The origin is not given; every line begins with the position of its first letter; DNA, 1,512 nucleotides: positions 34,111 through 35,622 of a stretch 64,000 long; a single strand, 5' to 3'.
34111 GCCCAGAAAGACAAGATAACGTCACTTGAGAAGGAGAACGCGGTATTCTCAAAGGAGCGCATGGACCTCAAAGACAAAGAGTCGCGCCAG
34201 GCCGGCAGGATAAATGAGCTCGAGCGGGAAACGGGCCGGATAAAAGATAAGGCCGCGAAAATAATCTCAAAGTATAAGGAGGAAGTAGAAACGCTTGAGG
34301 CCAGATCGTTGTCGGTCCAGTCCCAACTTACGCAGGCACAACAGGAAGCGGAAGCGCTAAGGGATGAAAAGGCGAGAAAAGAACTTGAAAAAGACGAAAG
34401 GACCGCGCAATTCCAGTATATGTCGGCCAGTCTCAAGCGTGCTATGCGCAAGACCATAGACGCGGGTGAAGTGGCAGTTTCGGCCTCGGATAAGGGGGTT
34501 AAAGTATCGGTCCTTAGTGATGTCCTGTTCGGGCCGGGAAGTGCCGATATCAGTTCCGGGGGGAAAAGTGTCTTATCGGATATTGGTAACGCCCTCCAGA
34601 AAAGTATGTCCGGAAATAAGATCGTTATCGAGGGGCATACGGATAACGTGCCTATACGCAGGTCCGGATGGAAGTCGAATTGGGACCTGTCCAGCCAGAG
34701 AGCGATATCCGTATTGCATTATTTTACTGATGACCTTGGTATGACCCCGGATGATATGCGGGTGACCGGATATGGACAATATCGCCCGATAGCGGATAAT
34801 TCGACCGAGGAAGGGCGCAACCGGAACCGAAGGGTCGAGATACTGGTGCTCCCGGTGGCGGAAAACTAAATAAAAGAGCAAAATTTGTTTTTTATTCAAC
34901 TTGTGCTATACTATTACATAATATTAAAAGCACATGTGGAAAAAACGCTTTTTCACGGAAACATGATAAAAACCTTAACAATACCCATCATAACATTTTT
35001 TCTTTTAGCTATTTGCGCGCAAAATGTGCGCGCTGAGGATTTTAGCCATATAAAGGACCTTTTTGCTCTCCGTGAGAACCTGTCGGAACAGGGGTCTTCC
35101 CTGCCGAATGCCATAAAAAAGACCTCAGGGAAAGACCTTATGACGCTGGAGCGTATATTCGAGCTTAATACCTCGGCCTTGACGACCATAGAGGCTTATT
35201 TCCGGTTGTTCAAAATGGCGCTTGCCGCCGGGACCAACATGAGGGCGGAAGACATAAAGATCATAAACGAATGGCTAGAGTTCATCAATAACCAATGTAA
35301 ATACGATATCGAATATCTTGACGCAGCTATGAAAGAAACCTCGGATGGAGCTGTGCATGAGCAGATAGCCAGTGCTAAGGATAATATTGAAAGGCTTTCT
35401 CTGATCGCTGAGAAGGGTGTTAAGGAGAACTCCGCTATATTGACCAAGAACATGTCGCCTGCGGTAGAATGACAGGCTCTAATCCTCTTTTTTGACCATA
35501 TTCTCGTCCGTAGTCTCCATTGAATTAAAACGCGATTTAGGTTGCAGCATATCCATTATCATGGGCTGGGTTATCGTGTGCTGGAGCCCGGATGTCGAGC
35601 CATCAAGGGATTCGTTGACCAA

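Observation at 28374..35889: Pair of giant secreted coiled-coil proteins, one with an OmpA-type peptidoglycan anchor, followed by two small secreted proteins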

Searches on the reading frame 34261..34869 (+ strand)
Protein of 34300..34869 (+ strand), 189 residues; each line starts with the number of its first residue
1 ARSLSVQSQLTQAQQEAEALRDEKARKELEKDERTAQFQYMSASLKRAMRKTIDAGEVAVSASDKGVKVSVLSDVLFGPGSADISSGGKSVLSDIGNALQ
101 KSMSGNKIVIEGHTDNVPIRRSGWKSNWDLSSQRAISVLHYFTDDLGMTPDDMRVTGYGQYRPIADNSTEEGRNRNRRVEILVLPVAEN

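Call 29: search_solved_structures(query=window:34300-34869:+, max_evalue=0.001, show_alignments=2)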
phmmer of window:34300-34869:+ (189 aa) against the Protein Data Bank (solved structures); distinct sequences matched with E-value up to 0.001: 66 (the best 60 are shown).
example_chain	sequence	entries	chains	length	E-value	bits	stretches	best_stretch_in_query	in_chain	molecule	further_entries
6ysf_A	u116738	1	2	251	1.1e-26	97.2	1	55-184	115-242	Chemotaxis motB protein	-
8ucs_A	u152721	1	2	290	1.6e-26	96.6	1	56-184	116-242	OmpA family protein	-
6ysl_A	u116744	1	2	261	3.9e-25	92.1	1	19-185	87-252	Motility protein B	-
3wpx_A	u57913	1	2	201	6.6e-19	71.9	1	11-184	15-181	PomB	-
8bri_F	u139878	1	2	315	1e-18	71.2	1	11-184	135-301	Flagellar motor protein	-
3wpw_A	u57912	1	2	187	2e-18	70.3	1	15-184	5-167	PomB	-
8zyv_A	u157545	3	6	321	2.4e-18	70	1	11-184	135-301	PomB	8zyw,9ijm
8zyz_A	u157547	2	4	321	2.4e-18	70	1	11-184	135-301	PomB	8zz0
3khn_A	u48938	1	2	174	5.1e-18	69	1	57-182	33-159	MotB protein, putative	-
9ljk_A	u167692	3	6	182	2.4e-17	66.8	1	57-183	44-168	Flagellar motor protein MotS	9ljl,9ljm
9yed_CP1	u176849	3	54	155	8.2e-16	61.8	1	35-184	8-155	Chemotaxis protein PomB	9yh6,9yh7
4b62_A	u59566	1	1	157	8.6e-16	61.7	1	45-184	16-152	TSSL1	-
6iki_A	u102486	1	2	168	5.5e-14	55.9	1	61-183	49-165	YfiB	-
5eb1_B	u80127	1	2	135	9.9e-14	55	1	61-183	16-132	YfiB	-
5eaz_A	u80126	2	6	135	1e-13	55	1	61-183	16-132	YfiB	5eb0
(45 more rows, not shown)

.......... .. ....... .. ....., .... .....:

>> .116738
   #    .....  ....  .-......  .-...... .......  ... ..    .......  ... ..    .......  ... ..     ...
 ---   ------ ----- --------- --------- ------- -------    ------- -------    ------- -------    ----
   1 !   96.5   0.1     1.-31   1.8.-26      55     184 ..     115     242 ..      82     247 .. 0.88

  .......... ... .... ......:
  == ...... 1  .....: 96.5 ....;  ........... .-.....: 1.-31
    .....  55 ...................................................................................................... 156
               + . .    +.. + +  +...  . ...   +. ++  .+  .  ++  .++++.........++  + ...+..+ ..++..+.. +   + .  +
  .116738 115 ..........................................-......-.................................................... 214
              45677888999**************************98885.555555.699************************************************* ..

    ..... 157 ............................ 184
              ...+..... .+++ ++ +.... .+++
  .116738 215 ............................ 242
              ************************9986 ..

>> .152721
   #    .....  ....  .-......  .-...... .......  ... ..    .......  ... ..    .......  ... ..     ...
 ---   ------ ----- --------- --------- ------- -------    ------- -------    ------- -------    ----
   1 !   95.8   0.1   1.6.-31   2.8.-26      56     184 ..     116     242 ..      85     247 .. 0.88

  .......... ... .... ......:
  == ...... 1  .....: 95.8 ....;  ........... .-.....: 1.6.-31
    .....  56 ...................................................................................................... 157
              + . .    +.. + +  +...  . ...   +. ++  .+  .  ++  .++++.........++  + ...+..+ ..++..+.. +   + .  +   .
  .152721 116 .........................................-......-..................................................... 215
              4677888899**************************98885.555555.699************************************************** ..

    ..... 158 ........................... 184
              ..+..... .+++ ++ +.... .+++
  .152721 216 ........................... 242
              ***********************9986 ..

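Call 63: find_related_loci(query=A1, collection=metagenome_contigs, flank=10000)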
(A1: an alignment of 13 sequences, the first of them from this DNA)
Query A1 (202 aa) in metagenome_contigs; peptide patterns used: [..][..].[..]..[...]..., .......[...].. (x = any residue, [..] = any of these).
600 stretches matched a pattern (row limit reached: there are more); 597 encode a relative of the query (tblastn E <= 1e-3); the best 80 are kept; 80 distinct loci.
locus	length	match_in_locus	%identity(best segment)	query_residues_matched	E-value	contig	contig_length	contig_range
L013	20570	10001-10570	38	9-198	2e-46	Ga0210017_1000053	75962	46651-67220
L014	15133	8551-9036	42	19-198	1e-43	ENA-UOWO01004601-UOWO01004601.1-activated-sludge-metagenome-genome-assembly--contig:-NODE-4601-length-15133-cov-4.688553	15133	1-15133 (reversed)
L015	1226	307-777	44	44-201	1e-44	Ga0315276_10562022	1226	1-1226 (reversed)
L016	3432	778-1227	44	49-198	1e-42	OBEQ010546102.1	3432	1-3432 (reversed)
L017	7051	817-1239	46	58-198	3e-42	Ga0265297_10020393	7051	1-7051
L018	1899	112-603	42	39-198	2e-40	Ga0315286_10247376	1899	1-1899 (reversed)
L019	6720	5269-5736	42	37-198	6e-40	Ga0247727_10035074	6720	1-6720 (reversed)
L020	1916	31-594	37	11-198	7e-40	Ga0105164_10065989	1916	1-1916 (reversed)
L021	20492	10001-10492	40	39-198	2e-39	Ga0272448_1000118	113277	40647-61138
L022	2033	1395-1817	43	58-198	1e-39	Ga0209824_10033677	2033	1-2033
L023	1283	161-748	40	3-198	2e-40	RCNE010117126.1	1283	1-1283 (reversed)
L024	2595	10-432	43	58-198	6e-39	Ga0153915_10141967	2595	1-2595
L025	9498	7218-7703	41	29-198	1e-38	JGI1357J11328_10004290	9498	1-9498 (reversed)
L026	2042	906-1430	41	23-198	6e-39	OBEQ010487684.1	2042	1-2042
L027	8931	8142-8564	42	58-198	8e-39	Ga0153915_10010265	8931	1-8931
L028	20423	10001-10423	44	58-198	1e-38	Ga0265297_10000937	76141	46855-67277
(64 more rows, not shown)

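Call 86: search_protein_families(library=ncbifam, proteins=[L028:9842-10489:+], max_evalue=1e-10)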
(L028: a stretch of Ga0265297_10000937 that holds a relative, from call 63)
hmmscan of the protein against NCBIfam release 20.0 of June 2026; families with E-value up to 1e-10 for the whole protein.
L028:9842-10489:+ (215 aa): 32 families (the best 25 are shown)
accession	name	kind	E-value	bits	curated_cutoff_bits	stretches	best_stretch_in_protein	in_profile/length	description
NF006541.1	PRK09038.1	equivalog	3.2e-46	158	283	1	35-194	94-250/253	flagellar motor protein MotD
NF005831.1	PRK07734.1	equivalog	9.7e-43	146.7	301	1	40-194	97-250/250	flagellar motor protein MotB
NF006508.0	PRK08944.1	subfamily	3.9e-38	131.4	259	1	27-200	124-295/304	MotB family protein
NF005195.1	PRK06667.1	equivalog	6.7e-37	127.6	300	1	35-194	66-237/241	flagellar motor protein MotB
NF053611.1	YiaD_Gzip_OmpA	equivalog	2e-35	122.4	175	1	48-192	68-206/206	YiaD family glycine zipper/OmpA-like lipoprotein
NF005382.1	PRK06925.1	equivalog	6.8e-34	118.1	264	1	43-192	76-223/225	flagellar motor protein MotS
TIGR03350.1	type_VI_ompA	equivalog_domain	1.3e-33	115.8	139.8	1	54-192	2-137/137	type VI secretion system protein TssL, long form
NF006542.0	PRK09039.1-1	equivalog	5.2e-31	108.3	388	1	79-190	504-622/627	peptidoglycan -binding protein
NF005444.0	PRK07033.1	equivalog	9.1e-31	107.3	520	1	52-202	284-431/438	DotU family type VI secretion system protein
NF005999.0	PRK08126.1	subfamily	2.1e-27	96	571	1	10-192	250-430/432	hypothetical protein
NF053613.1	OMP_toxin_LptF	equivalog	4.8e-27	95.2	400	1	49-193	108-246/256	lipotoxin F family OmpA-related lipoprotein LptF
NF006545.0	PRK09039.1-4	equivalog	8.2e-25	88.2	372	1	75-191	217-338/342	peptidoglycan -binding protein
NF005236.0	PRK06742.1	equivalog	3.8e-24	85.4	312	1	53-192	87-223/225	flagellar motor protein MotS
NF006544.0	PRK09039.1-3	equivalog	4.1e-24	85.8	362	1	41-191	186-339/343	peptidoglycan -binding protein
NF006543.0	PRK09039.1-2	equivalog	4.2e-24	86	305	1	75-190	225-345/350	peptidoglycan -binding protein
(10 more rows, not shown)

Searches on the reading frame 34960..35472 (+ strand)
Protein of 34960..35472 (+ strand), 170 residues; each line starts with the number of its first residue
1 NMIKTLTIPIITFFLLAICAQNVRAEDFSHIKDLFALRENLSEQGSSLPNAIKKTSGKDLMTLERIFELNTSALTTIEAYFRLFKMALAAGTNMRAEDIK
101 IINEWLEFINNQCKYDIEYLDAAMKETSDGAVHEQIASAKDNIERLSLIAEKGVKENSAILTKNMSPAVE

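Call 8: search_protein_families(library=pfam, proteins=[window:34960-35472:+], max_evalue=0.01)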
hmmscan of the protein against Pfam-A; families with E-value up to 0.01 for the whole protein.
window:34960-35472:+ (170 aa): 0 families

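Call 30: search_protein_families(library=ncbifam, proteins=[window:34963-35472:+], max_evalue=0.01)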
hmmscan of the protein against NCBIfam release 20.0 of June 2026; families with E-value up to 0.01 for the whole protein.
window:34963-35472:+ (169 aa): 0 families

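Call 67: find_homologous_proteins(query=window:34963-35472:+, max_evalue=0.01)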
Query window:34963-35472:+ (169 aa): 67 proteins with E <= 0.01 among 184 candidates.
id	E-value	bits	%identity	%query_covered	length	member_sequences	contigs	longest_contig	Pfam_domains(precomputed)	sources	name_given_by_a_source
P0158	5.5e-102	356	100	100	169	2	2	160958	-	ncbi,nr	ncbi:MAG: hypothetical protein PHH49_04615 [Candidatus Omnitrophica bacterium]|nr:hypothetical prote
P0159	1.5e-67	244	68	98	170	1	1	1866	-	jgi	jgi:hypothetical protein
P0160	2.9e-48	182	56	93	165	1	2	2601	-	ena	-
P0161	4.0e-47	178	56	93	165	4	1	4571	-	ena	-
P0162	1.3e-46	176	60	88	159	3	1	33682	-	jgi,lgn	-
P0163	3.2e-44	168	51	95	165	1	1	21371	-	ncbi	ncbi:MAG: hypothetical protein ABH862_05845 [Candidatus Omnitrophota bacterium]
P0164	2.3e-43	166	58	79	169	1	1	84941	-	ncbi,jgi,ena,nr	ncbi:MAG: hypothetical protein DRP85_07865 [Candidatus Makaraimicrobium thalassicum]|nr:MAG: hypothe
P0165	5.4e-43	164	58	82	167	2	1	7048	-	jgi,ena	-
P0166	4.6e-42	161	53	85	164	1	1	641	-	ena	-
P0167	5.7e-42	161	49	94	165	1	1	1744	-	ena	-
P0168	1.6e-41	160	50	88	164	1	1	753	-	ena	-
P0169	2.0e-41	159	52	87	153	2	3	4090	-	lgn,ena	-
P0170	2.3e-41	159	50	94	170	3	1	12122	-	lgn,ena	-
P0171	2.9e-41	159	51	91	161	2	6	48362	-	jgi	-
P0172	4.4e-41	158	53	80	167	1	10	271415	-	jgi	-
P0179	2.0e-39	153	54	81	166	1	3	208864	-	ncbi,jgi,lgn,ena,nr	ncbi:MAG TPA: hypothetical protein PKY78_00170 [Candidatus Omnitrophota bacterium]|nr:hypothetical p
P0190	3.7e-38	149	51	80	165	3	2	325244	-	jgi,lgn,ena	-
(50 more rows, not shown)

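Call 68: find_encoding_contigs(protein=P0162, flank=10000, max_places=1)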
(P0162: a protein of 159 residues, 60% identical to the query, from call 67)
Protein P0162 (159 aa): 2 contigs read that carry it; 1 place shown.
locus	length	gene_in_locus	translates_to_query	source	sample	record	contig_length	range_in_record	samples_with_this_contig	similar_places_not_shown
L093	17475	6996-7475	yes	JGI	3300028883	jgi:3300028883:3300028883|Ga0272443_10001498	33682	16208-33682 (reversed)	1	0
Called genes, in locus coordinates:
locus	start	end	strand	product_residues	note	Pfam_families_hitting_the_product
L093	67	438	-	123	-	PF00072:Response_reg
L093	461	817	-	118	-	PF00072:Response_reg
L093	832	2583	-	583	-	PF00512:HisKA, PF02518:HATPase_c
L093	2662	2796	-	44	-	-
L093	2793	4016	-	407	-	-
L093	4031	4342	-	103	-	-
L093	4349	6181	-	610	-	PF02543:Carbam_trans_N, PF16861:Carbam_trans_C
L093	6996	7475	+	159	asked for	-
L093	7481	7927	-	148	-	-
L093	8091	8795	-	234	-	PF13398:Peptidase_M50B (weak)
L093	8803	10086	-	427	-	PF02403:Seryl_tRNA_N, PF00587:tRNA-synt_2b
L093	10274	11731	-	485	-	PF01139:RtcB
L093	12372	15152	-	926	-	-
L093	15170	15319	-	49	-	-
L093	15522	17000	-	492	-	PF13490:zf-HC2 (weak), PF04773:FecR, PF13174:TPR_6 (faint), PF13428:TPR_14 (faint)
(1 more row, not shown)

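Call 69: find_encoding_contigs(protein=P0179, flank=10000, max_places=1)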
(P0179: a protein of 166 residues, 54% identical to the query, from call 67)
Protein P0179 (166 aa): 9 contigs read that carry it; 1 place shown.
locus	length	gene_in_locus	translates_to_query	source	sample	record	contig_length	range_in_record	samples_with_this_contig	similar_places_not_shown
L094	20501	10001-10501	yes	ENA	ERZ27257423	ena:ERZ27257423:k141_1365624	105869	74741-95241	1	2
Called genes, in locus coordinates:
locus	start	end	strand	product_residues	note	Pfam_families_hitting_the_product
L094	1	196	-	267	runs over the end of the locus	PF04055:Radical_SAM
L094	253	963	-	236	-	PF08889:WbqC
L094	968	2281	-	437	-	PF04230:PS_pyruv_trans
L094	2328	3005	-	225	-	PF00551:Formyl_trans_N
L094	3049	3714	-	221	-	PF04055:Radical_SAM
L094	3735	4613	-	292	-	PF04055:Radical_SAM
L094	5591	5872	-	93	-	PF00639:Rotamase, PF13145:Rotamase_2 (weak), PF13616:Rotamase_3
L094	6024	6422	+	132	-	PF00072:Response_reg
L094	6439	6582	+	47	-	-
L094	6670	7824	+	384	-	PF00425:Chorismate_bind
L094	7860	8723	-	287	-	-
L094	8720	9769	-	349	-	PF00389:2-Hacid_dh, PF02826:2-Hacid_dh_C, PF00670:AdoHcyase_NAD (weak)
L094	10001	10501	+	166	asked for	-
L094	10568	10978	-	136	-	-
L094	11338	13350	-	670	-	PF17201:Cache_3-Cache_2, PF02743:dCache_1, PF17202:sCache_3_3, PF17203:sCache_3_2 (faint), PF08269:dCache_2, PF17200:sCache_2, PF00672:HAMP (faint), PF00015:MCPsignal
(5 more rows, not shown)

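Call 70: find_encoding_contigs(protein=P0190, flank=10000, max_places=1)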
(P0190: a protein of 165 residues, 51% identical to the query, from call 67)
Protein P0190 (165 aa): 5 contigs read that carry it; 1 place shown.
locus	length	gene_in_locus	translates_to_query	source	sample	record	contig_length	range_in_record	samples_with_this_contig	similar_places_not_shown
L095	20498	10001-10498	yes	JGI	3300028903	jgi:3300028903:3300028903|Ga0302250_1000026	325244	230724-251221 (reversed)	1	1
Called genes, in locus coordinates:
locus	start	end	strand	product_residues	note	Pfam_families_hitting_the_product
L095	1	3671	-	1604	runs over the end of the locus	PF01590:GAF (weak), PF02518:HATPase_c, PF00072:Response_reg (weak)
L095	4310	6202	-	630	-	PF02743:dCache_1, PF00672:HAMP, PF00512:HisKA, PF02518:HATPase_c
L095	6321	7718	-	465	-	PF13487:HD_5, PF01966:HD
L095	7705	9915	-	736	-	PF13646:HEAT_2 (faint)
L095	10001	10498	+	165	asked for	-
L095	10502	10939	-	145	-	-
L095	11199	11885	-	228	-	-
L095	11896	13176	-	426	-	PF02403:Seryl_tRNA_N, PF00587:tRNA-synt_2b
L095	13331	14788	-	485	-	PF01139:RtcB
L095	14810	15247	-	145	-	PF01951:Archease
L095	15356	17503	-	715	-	PF02743:dCache_1, PF22673:MCP-like_PDC_1 (weak)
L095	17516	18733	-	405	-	PF00270:DEAD, PF04851:ResIII, PF00271:Helicase_C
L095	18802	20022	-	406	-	PF01734:Patatin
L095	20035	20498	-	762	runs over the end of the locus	PF01564:Spermine_synth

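Call 82: predict_structure(alignment_id=A4)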
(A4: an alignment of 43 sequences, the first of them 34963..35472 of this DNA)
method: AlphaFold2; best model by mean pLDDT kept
length: 169 residues; sequences in the alignment: 43
mean_pLDDT: 91.5   pTM: 0.81
mean pLDDT of the five models: 91.5, 90.9, 90.6, 90.3, 89.3
residues with pLDDT >= 90: 125; 70-90: 30; 50-70: 13; < 50: 1
segments of 3 or more residues with pLDDT < 50: none
pLDDT, mean of each block of 10 residues (from residue 1): 75 80 74 98 98 97 98 98 91 91 98 99 98 98 99 94 68
secondary structure, 60 per line:
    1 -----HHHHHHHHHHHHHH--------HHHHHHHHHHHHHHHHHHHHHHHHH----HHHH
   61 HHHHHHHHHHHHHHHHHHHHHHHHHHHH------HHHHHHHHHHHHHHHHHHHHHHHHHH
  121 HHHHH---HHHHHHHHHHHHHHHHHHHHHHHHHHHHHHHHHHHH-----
elements in order: H6-19 H28-52 H57-88 H95-125 H129-164

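Call 84: fold_search(model_id=the predicted structure, library=pdb)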
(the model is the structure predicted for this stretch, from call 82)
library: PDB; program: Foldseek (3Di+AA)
matches with E <= 10: 648; with E <= 0.001: 0
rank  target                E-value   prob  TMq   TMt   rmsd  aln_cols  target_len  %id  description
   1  6n63                  3.3e-03  1.00  0.48  0.55   5.7       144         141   13  Crystal structure of an Iron binding protein (released 2019-07-17)
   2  5vju                  1.9e-02  1.00  0.56  0.50   5.1       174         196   11  De Novo Photosynthetic Reaction Center Protein Variant Equipped with His-Tyr H-bond, Heme B, and Cd(II) ions (released 2018-04-25)
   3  8d9p                  2.5e-02  0.98  0.38  0.34   9.0       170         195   10  De Novo Photosynthetic Reaction Center Protein Equipped with Heme B and Mn(II) cations (released 2022-09-28)
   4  1x91                  4.7e-02  1.00  0.46  0.51   4.3       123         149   14  Crystal structure of mutant form A of a pectin methylesterase inhibitor from Arabidopsis (released 2004-12-28)
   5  1x8z_A                4.9e-02  1.00  0.51  0.56   4.7       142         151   13  Crystal structure of a pectin methylesterase inhibitor from Arabidopsis thaliana (released 2004-12-28)
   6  6gcm_B                5.5e-02  0.69  0.26  0.28  18.8       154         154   13  Escherichia coli DPS (released 2019-05-01)
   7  6b0d_C                6.1e-02  0.60  0.25  0.26  18.8       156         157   12  An E. coli DPS protein from ferritin superfamily (released 2018-09-19)
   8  8d9o                  7.5e-02  1.00  0.51  0.46   5.2       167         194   10  De Novo Photosynthetic Reaction Center Protein in Apo-State (released 2022-09-28)
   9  6z0c_C                7.9e-02  0.89  0.36  0.32   8.9       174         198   10  Structure of in silico modelled artificial Maquette-3 protein (released 2021-03-17)
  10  2gyq_A                7.9e-02  0.85  0.32  0.33  21.5       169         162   12  YcfI, a putative structural protein from Rhodopseudomonas palustris. (released 2006-06-13)
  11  4dyu_B                8.3e-02  0.75  0.29  0.31  18.7       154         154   14  The crystal structure of DNA starvation/stationary phase protection protein Dps from Yersinia pestis KIM 10 (released 2012-03-14)
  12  3hiu_B                8.8e-02  0.82  0.31  0.35  20.1       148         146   11  The crystal structure of protein (XCC3681) from Xanthomonas campestris pv. campestris str. ATCC 33913 (released 2009-07-14)
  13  5vjs                  9.2e-02  0.97  0.43  0.38   9.4       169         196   11  De Novo Photosynthetic Reaction Center Protein Equipped with Heme B, a synthetic Zn porphyrin, and Zn(II) cations (released 2018-04-25)
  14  3hiu_D                9.7e-02  0.92  0.34  0.37  17.8       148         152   11  The crystal structure of protein (XCC3681) from Xanthomonas campestris pv. campestris str. ATCC 33913 (released 2009-07-14)
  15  6z0c_B                1.0e-01  0.98  0.46  0.41   6.2       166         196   13  Structure of in silico modelled artificial Maquette-3 protein (released 2021-03-17)
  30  7aqs_X                2.0e-01  0.69  0.30  0.32  17.4       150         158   11  Crystal structure of E. coli DPS in space group P1 (released 2021-09-01)
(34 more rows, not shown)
